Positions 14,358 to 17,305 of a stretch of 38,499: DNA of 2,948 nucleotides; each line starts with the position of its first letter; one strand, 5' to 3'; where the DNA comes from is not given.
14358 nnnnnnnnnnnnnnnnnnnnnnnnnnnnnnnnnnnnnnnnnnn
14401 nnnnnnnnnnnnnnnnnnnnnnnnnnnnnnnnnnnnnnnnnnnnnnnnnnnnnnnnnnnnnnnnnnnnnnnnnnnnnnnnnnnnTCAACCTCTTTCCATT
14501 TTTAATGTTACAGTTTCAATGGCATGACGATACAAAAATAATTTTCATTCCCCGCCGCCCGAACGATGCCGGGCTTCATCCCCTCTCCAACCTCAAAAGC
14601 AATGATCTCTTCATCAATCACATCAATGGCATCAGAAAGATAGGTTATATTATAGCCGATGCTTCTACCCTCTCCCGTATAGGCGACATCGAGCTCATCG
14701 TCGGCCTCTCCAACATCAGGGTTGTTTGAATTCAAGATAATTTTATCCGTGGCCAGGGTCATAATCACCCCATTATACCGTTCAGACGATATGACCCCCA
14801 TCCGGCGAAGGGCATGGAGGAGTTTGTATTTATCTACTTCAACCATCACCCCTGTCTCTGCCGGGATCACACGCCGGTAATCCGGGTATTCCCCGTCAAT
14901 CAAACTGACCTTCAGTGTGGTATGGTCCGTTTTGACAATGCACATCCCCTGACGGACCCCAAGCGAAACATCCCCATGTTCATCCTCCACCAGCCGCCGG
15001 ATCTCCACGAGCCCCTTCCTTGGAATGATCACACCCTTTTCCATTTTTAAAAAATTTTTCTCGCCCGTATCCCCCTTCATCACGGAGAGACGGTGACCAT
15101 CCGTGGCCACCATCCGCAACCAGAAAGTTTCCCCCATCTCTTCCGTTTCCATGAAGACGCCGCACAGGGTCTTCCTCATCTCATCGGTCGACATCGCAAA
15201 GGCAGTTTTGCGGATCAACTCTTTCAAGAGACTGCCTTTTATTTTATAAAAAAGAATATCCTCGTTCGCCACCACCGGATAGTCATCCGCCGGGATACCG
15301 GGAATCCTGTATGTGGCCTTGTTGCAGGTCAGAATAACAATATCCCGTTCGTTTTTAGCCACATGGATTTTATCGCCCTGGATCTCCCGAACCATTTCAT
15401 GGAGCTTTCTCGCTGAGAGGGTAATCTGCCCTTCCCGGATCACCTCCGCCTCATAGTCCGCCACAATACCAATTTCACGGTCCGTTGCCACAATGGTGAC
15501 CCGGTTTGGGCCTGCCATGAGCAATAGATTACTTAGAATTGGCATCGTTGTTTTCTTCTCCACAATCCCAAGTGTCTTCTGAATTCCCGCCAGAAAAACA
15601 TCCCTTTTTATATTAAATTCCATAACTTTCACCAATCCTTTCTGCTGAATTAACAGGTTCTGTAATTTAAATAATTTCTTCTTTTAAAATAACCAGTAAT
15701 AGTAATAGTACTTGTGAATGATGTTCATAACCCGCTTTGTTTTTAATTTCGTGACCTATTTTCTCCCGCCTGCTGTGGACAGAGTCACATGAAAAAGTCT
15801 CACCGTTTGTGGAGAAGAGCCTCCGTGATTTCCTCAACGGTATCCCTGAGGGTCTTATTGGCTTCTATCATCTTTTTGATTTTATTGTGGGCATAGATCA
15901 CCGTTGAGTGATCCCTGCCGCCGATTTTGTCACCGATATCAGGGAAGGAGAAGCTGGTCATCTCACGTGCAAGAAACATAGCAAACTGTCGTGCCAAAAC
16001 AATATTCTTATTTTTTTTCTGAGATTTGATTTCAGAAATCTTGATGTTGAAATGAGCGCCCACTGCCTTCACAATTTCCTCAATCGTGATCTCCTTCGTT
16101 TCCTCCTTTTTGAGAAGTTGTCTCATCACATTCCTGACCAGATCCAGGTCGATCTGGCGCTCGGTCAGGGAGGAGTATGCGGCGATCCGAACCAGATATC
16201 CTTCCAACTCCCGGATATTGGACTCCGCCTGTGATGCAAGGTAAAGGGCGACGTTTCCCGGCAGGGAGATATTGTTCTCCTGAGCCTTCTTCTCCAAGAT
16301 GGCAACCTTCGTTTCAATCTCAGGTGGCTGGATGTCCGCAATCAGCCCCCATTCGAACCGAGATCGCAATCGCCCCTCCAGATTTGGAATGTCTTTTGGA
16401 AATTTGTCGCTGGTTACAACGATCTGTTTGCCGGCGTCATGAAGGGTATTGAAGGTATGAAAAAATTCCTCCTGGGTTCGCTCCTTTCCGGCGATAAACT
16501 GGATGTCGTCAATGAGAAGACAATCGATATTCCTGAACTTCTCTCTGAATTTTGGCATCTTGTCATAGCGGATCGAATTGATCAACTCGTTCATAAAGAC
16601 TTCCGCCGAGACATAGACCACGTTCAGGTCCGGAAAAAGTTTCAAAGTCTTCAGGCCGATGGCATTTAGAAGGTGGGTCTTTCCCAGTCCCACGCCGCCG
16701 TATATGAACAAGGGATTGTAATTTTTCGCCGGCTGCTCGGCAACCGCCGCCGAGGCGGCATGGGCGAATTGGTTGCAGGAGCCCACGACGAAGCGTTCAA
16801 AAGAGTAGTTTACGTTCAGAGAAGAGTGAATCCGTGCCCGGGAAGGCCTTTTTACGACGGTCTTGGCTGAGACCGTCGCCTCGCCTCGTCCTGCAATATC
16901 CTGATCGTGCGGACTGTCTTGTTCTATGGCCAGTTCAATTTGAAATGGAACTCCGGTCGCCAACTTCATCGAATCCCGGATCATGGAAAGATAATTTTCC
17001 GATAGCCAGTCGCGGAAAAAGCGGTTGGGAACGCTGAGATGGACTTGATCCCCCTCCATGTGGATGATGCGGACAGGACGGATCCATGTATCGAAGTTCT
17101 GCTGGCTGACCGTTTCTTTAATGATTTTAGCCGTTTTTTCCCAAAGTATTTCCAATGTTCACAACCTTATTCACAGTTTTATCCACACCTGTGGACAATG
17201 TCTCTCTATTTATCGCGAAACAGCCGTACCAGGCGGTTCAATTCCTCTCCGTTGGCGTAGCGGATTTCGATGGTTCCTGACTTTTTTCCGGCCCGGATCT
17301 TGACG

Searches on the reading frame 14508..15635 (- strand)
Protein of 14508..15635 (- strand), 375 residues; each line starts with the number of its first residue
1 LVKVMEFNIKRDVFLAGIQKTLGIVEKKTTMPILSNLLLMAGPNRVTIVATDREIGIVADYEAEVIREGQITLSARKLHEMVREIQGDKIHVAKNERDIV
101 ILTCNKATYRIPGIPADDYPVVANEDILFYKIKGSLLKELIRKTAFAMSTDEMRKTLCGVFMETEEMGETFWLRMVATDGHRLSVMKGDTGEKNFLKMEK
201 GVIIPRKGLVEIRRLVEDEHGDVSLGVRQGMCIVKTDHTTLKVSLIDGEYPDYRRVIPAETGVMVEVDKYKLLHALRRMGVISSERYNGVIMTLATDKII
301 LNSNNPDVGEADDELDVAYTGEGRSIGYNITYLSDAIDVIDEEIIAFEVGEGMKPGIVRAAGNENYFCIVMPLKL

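Call 53: search_protein_families(library=pfam, proteins=[window:14508-15635:-], max_evalue=0.00001)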
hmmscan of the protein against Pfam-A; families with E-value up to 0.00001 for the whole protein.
window:14508-15635:- (375 aa): 3 families
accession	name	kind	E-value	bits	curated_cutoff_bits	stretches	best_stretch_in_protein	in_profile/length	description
PF00712.24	DNA_pol3_beta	-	2.1e-29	102.5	24.4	1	5-122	1-119/120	DNA polymerase III beta subunit, N-terminal domain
PF02767.21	DNA_pol3_beta_2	-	3e-28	98.9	27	1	132-252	2-116/116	DNA polymerase III beta subunit, central domain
PF02768.20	DNA_pol3_beta_3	-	5e-26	91.3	27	1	254-373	1-120/121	DNA polymerase III beta subunit, C-terminal domain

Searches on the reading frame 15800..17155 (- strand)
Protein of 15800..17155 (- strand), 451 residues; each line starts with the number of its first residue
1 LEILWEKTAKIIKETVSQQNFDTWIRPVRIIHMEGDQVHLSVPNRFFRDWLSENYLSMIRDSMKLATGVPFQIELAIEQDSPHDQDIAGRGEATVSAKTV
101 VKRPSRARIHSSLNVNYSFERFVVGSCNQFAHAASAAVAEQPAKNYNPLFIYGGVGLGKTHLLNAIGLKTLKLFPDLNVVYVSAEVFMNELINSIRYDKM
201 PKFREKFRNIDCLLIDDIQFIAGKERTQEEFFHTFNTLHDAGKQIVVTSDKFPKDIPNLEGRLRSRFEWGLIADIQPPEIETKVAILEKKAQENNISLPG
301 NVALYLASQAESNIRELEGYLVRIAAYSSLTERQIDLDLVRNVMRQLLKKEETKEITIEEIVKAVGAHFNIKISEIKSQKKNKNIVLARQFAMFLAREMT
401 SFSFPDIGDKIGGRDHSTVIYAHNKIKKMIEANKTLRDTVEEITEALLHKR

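Call 53: search_protein_families(library=pfam, proteins=[window:15800-17155:-], max_evalue=0.00001)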
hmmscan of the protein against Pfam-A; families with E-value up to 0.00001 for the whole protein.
window:15800-17155:- (451 aa): 4 families
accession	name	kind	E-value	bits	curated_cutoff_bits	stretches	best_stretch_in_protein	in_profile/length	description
PF00308.24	Bac_DnaA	-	6.3e-71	238.2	23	1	113-273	1-161/162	Bacterial DnaA ATPAse domain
PF08299.17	Bac_DnaA_C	-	3.8e-29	101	31.5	1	358-426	1-69/69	Bacterial dnaA protein helix-turn-helix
PF11638.13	DnaA_N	-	5.1e-20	71.4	24.6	1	4-63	3-63/65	DnaA N-terminal domain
PF01695.23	IstB_IS21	-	1.2e-06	28.7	24.1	1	149-251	95-194/238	IstB-like ATP binding protein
